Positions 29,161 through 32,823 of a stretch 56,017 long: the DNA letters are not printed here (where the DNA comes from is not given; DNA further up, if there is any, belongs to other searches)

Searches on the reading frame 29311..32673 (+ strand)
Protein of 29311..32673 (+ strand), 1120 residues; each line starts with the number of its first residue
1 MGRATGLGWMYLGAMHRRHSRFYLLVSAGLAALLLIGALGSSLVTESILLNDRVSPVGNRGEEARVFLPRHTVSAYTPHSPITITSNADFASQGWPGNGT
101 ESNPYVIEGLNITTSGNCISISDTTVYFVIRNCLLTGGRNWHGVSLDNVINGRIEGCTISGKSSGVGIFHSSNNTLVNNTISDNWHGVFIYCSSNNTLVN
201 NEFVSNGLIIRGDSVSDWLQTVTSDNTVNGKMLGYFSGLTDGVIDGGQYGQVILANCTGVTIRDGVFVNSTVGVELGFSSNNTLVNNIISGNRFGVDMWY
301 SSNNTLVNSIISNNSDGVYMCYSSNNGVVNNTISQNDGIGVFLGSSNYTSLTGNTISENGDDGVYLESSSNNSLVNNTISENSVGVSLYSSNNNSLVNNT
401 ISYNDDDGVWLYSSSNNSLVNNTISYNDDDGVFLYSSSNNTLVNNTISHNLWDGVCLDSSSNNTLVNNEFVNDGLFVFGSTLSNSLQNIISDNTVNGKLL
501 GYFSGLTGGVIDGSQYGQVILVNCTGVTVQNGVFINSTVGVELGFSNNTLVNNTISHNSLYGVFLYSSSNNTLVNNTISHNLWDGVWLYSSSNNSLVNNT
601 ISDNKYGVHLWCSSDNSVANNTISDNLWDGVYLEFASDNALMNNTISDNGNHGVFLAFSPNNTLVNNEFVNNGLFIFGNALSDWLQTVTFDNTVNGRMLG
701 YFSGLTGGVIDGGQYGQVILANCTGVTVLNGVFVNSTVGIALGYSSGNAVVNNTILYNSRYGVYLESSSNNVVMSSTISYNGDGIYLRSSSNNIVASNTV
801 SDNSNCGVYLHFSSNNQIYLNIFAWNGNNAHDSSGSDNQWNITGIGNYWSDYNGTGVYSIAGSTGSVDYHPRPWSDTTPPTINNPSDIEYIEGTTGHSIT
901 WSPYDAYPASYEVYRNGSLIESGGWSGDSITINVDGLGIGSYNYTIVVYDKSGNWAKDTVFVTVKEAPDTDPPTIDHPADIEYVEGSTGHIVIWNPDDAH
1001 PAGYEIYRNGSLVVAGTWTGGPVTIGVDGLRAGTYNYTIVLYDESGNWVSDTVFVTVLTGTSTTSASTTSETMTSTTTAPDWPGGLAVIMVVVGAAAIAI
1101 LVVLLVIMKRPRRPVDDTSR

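Call 66: search_protein_families(library=pfam, proteins=[window:29311-32673:+], max_evalue=0.001)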
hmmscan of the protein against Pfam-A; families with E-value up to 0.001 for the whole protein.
window:29311-32673:+ (1120 aa): 4 families
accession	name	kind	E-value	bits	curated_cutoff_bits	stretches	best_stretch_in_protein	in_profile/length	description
PF05048.19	NosD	-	4e-105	350.3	23.6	6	707-854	53-212/212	Periplasmic copper-binding protein (NosD)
PF13229.12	Beta_helix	-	8.8e-100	331.3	25.9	6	540-680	2-143/158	Right handed beta helix region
PF16967.11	TcfC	-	3.3e-11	43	29.4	2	909-953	13-57/68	E-set like domain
PF22352.2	K319L-like_PKD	-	0.00022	21.6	27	0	929-964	49-84/84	K319L-like, PKD domain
